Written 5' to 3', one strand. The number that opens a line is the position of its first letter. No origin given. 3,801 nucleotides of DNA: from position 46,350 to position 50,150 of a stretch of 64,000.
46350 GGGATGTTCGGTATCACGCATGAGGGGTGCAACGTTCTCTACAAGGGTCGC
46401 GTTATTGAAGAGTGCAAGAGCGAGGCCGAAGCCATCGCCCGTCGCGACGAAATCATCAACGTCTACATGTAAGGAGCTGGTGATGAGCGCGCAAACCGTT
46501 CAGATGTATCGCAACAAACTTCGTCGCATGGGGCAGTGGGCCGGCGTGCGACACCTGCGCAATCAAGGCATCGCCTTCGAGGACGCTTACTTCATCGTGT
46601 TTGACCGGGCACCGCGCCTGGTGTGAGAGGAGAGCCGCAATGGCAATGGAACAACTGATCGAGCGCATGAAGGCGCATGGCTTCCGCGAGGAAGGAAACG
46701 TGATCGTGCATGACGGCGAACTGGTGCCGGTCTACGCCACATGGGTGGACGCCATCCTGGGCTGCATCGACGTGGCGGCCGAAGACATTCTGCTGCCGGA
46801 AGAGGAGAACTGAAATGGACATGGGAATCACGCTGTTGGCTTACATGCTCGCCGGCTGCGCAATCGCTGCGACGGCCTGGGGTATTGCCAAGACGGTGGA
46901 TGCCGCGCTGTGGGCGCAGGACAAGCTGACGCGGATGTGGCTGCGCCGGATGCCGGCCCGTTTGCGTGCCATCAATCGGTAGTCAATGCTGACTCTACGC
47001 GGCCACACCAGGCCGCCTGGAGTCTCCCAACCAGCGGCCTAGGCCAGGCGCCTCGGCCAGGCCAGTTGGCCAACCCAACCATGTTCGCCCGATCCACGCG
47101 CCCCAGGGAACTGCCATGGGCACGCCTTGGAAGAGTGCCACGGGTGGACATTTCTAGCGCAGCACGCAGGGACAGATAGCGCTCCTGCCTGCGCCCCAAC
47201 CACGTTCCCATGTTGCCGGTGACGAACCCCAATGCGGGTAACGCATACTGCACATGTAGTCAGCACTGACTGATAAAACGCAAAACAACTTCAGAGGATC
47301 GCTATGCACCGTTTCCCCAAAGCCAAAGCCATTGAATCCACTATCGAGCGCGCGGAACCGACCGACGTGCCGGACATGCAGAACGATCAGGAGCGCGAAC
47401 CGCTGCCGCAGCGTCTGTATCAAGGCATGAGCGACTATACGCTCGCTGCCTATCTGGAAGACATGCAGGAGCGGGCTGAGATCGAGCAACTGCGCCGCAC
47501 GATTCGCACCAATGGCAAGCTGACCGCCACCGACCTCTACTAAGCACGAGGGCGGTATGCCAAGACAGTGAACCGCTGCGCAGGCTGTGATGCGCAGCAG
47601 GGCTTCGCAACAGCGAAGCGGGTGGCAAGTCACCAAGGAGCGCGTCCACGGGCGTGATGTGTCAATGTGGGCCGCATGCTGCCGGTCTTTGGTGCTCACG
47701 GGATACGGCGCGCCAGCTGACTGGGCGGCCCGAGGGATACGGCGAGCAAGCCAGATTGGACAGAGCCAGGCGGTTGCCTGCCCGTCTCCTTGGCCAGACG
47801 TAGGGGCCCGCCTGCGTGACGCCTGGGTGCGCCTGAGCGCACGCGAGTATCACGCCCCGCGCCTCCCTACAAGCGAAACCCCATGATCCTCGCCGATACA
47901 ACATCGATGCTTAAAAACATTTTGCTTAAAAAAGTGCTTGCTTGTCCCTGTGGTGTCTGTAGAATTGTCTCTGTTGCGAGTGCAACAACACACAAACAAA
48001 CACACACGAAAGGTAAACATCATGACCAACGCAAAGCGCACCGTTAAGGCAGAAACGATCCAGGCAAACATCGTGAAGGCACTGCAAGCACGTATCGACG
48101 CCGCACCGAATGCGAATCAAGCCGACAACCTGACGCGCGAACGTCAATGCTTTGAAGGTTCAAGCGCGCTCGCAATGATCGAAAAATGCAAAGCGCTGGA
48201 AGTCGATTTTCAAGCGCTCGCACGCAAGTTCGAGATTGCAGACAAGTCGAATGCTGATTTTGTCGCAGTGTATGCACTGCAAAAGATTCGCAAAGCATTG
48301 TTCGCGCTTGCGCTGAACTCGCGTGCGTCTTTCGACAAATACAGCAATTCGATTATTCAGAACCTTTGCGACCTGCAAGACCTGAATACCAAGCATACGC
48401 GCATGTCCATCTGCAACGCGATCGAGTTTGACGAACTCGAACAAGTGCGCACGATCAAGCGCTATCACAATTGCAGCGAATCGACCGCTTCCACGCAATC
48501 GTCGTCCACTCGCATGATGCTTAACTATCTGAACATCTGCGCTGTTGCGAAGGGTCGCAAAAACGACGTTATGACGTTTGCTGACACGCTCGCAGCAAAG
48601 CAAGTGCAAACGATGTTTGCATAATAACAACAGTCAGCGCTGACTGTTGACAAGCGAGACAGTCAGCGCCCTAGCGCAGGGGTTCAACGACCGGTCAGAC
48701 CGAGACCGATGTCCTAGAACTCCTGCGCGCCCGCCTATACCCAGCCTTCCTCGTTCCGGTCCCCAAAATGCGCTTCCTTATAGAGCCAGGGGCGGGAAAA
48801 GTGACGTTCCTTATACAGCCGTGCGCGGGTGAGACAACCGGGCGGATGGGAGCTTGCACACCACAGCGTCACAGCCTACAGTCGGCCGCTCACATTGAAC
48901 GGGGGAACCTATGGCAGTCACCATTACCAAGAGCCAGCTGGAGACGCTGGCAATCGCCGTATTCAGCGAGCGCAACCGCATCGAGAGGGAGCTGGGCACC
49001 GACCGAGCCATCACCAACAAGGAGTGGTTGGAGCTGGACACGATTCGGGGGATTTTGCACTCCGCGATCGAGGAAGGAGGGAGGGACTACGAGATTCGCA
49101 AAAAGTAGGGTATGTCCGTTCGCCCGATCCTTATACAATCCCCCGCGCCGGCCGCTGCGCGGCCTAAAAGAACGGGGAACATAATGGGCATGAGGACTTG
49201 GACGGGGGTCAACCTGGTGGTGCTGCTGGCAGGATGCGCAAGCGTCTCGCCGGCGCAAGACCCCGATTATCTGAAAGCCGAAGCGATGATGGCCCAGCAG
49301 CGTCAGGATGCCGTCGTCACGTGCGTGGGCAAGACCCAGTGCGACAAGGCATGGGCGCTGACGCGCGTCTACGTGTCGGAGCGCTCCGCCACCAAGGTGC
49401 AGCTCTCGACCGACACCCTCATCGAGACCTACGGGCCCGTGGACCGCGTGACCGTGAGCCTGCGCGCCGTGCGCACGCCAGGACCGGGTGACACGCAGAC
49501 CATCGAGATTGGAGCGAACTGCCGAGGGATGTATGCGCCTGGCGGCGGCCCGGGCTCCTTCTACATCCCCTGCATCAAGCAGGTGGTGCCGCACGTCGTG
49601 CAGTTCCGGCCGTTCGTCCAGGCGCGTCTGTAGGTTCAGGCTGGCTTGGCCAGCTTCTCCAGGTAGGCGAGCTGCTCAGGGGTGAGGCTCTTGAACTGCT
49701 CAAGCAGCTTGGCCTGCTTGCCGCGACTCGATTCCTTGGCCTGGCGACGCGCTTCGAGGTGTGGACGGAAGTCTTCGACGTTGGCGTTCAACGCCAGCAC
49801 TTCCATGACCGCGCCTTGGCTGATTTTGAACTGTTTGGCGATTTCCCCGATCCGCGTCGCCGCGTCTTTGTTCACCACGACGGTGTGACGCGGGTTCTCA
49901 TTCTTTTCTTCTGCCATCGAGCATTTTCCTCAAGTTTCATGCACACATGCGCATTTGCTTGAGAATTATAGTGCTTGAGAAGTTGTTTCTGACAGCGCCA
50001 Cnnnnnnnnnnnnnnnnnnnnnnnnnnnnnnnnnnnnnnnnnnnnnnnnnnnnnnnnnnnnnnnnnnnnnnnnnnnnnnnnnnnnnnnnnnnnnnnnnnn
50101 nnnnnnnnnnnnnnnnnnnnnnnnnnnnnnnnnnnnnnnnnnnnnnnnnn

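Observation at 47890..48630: Low-GC compositional island with its own sigma-70/UP-element-like promoter encoding a 200-aa unknown protein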

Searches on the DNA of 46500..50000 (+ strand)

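Call 11: search_dna_similar(query=window:46500-50000:+, collection=phages, mode=near, max_rows=30)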
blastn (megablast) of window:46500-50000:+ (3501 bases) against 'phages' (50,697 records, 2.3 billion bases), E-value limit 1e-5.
No match.

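Call 35: search_rna_families(source=window, start=47300, end=49000, threshold=evalue, max_evalue=1)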
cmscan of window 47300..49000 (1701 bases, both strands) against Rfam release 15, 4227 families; matches with E-value up to 1: 0.
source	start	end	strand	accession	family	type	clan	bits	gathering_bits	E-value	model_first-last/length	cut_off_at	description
